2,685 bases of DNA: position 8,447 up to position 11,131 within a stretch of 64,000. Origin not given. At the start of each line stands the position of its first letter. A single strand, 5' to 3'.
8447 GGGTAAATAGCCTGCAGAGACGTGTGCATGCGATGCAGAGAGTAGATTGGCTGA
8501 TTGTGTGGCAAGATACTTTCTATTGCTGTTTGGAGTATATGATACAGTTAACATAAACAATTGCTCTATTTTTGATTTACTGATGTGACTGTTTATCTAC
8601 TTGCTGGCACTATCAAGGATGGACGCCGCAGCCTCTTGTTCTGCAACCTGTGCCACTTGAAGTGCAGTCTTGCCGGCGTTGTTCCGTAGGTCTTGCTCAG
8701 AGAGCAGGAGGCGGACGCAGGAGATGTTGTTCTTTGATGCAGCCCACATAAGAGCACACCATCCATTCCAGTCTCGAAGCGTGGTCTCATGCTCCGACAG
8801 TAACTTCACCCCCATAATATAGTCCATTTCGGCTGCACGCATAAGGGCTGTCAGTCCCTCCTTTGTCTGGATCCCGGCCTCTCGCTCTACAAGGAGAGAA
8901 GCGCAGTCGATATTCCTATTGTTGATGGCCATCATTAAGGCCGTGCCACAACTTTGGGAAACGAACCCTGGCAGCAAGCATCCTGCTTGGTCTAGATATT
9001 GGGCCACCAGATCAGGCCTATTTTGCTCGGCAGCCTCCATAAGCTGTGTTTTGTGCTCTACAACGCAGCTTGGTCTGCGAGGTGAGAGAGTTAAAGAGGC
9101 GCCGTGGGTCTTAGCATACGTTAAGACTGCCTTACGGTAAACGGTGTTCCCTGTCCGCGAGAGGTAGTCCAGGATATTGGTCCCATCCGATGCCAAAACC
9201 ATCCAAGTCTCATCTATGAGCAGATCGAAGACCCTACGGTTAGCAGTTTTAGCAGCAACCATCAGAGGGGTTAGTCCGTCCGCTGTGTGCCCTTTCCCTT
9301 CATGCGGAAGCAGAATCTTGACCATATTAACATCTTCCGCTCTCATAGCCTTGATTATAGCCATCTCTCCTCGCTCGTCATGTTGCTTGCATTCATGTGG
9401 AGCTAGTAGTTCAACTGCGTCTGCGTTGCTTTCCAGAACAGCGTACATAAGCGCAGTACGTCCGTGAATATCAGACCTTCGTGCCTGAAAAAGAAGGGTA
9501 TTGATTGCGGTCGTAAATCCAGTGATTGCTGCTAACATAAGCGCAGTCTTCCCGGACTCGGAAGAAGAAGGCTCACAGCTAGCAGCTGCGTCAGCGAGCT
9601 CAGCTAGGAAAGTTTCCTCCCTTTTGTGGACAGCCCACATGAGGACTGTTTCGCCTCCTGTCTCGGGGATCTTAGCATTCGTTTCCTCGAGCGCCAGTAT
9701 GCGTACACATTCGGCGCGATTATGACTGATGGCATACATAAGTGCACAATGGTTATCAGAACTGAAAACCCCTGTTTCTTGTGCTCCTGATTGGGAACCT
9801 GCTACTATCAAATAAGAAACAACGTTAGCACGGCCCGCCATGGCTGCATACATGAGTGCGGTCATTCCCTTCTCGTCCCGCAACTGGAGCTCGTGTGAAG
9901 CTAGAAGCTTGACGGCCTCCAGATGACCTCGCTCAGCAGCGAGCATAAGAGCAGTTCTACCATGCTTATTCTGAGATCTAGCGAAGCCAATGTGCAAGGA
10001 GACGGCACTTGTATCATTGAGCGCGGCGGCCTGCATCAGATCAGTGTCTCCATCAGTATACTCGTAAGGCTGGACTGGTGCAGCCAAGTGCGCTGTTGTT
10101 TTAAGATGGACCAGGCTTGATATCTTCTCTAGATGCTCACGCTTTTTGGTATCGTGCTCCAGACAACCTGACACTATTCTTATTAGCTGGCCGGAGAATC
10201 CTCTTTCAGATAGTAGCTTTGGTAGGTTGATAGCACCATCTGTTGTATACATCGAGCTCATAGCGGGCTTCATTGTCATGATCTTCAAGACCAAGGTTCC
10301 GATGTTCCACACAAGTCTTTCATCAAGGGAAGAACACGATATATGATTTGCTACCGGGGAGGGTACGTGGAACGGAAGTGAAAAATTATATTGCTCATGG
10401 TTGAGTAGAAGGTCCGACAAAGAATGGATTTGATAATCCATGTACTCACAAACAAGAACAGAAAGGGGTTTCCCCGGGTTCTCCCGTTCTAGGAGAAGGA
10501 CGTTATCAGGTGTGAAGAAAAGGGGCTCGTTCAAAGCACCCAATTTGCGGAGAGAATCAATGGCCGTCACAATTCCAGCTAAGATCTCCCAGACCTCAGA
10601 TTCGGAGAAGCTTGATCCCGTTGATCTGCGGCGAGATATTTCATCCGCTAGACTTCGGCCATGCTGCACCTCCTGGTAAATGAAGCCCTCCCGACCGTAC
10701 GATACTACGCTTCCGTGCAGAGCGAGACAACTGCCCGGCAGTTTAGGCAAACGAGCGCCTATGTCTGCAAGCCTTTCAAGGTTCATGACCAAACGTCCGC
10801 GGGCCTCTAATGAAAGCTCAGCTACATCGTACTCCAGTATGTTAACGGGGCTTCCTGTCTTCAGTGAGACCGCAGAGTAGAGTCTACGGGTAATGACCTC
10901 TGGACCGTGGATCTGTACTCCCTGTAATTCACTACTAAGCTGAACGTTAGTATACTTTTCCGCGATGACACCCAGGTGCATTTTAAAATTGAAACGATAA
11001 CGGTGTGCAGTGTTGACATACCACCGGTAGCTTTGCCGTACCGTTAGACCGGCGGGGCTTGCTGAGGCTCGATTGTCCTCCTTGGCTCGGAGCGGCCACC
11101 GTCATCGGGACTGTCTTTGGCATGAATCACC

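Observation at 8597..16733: Tandem duplication of a two-gene cassette: small 2-TM protein followed by a pseudokinase/ankyrin protein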

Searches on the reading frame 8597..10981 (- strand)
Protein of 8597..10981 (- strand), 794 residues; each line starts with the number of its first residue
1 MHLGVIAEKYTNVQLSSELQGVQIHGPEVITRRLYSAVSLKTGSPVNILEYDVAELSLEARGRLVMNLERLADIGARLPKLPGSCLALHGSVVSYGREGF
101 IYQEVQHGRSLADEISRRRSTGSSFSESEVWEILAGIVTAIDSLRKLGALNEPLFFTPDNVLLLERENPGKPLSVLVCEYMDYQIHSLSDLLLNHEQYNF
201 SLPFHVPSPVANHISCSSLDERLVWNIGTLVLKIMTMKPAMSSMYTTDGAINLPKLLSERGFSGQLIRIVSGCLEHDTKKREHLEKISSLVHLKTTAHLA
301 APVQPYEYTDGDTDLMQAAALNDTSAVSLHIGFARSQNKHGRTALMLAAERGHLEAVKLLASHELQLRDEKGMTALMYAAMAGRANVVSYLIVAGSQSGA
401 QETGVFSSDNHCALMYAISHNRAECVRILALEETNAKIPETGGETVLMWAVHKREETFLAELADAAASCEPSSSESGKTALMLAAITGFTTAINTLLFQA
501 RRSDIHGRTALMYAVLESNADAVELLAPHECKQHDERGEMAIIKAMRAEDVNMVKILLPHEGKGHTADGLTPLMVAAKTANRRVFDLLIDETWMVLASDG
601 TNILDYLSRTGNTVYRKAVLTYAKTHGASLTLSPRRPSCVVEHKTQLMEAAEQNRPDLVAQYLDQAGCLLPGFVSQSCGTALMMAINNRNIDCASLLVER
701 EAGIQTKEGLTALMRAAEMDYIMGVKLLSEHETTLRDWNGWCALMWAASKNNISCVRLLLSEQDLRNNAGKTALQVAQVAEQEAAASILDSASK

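Call 3: search_protein_families(library=pfam, proteins=[window:8597-10981:-], max_evalue=1)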
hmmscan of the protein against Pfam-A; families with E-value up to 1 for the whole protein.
window:8597-10981:- (794 aa): 6 families
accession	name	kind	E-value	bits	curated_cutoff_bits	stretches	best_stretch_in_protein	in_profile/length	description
PF12796.13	Ank_2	-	1.1e-67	225.1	27.3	6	315-393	1-81/90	Ankyrin repeats (3 copies)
PF00023.36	Ank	-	2.2e-37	125.4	21.1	6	340-361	1-22/33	Ankyrin repeat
PF13857.12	Ank_5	-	7.5e-32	109.5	27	7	336-361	11-36/56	Ankyrin repeats (many copies)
PF13606.12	Ank_3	-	3.8e-27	91.4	22.3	3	340-362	1-23/30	Ankyrin repeat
PF13637.12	Ank_4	-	8.9e-26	89.8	22.7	4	347-392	3-50/50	Ankyrin repeats (many copies)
PF24521.3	Ank_KRIT1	-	0.00015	21.9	80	1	342-431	19-106/149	KRIT1 ankyrin-repeats domain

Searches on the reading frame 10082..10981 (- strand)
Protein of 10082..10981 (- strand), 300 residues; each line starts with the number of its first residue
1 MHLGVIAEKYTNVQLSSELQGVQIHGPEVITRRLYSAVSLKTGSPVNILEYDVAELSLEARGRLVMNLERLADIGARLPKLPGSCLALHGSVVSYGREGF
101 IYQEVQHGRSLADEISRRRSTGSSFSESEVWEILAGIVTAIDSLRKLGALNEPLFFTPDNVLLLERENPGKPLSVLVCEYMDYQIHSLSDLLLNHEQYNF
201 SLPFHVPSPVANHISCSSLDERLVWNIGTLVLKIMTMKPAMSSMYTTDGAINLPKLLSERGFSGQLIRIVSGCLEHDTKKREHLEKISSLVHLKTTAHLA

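Call 16: find_homologous_proteins(query=window:10082-10981:-, max_evalue=0.001)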
Query window:10082-10981:- (300 aa): 1 proteins with E <= 0.001 among 1974 candidates.
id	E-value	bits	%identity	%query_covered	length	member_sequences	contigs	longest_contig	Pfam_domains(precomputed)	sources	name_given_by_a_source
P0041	4.8e-90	320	74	68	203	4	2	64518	-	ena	-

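Call 17: search_solved_structures(query=window:10082-10981:-, max_evalue=10, show_alignments=2)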
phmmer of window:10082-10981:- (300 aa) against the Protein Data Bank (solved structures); distinct sequences matched with E-value up to 10: 1.
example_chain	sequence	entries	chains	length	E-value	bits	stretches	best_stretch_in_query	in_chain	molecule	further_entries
3mfr_A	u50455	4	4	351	1.7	11.2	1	41-170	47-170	Peripheral plasma membrane protein CASK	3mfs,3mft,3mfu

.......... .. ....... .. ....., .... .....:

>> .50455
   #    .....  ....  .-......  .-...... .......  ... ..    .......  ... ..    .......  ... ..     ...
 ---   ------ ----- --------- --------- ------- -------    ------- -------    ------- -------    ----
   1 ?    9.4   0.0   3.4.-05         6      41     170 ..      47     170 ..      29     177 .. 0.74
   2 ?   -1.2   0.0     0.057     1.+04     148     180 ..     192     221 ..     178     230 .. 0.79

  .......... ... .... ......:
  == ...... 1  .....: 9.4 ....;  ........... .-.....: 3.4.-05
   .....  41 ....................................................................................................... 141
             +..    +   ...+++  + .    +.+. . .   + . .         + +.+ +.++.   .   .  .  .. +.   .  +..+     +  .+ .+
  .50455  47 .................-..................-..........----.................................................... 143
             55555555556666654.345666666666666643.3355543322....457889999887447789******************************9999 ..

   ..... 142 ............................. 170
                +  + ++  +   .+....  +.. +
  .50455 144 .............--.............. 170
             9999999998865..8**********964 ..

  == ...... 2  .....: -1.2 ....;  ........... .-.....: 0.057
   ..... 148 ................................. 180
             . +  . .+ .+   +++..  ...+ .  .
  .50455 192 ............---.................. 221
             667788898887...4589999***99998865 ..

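Call 21: search_protein_families(library=pfam, proteins=[window:10082-10981:-], max_evalue=10)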
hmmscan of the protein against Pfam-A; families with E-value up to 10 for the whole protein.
window:10082-10981:- (300 aa): 0 families

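Call 41: search_solved_structures(query=A4, max_evalue=10, show_alignments=1)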
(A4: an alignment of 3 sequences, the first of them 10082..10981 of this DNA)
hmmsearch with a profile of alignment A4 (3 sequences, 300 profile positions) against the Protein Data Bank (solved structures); distinct sequences matched with E-value up to 10: 11.
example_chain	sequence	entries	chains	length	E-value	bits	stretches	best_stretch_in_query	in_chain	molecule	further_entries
6yfz_A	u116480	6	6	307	1.8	11.2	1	247-291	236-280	Dual specificity mitogen-activated protein kinase kinase 7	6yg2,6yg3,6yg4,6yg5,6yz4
6yg0_A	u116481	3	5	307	1.8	11.2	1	247-291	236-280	Dual specificity mitogen-activated protein kinase kinase 7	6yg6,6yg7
7ovj_A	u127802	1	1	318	2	11.1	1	247-291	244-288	Dual specificity mitogen-activated protein kinase kinase 7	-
6ib0_A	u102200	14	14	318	2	11.1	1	247-291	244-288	Dual specificity mitogen-activated protein kinase kinase 7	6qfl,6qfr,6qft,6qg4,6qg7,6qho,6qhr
2dyl_A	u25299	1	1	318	2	11.1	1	247-291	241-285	Dual specificity mitogen-activated protein kinase kinase 7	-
5y90_A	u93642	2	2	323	2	11.1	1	247-291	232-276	Dual specificity mitogen-activated protein kinase kinase 7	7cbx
5y8u_A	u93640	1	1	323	2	11.1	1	247-291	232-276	Dual specificity mitogen-activated protein kinase kinase 7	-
5b2l_A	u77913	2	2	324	2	11.1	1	247-291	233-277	Dual specificity mitogen-activated protein kinase kinase 7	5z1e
5z1d_A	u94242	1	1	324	2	11.1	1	247-291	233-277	Dual specificity mitogen-activated protein kinase kinase 7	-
3wzu_A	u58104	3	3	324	2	11.1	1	247-291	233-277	Dual specificity mitogen-activated protein kinase kinase 7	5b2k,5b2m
6ib2_A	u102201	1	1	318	2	11.1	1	247-291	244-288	Dual specificity mitogen-activated protein kinase kinase 7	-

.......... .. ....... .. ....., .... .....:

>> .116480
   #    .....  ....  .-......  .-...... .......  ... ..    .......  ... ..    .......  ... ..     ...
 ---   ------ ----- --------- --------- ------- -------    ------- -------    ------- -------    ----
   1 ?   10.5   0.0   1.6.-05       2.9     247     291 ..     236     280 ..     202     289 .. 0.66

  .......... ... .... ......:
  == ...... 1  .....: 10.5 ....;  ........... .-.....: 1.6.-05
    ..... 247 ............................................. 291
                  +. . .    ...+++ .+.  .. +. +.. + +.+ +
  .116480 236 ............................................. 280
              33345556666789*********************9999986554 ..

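Call 52: predict_structure(alignment_id=A5)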
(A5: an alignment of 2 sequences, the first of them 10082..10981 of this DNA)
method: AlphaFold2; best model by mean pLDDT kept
length: 300 residues; sequences in the alignment: 2
mean_pLDDT: 38.0   pTM: 0.27
mean pLDDT of the five models: 38.0, 37.9, 36.5, 35.8, 34.8
residues with pLDDT >= 90: 0; 70-90: 0; 50-70: 51; < 50: 249
segments of 3 or more residues with pLDDT < 50: 1-116, 118-120, 122-165, 171-238, 261-263, 290-300
pLDDT, mean of each block of 10 residues (from residue 1): 21 22 23 31 34 32 32 38 30 27 30 44 44 42 35 37 48 43 35 27 23 32 44 44 60 61 50 59 56 35
secondary structure, 60 per line:
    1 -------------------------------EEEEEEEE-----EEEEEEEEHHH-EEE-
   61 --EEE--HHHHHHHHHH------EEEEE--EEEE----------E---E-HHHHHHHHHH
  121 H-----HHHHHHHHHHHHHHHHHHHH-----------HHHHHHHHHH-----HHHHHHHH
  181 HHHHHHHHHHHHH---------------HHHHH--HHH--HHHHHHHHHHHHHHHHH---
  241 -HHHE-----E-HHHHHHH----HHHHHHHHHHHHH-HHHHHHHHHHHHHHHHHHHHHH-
elements in order: E32-39 E45-52 E57-59 E63-65 H68-77 E84-88 E91-94 H111-121 H127-146 H158-167 H173-193 H209-213 H221-237 H253-259 H264-276 H278-299
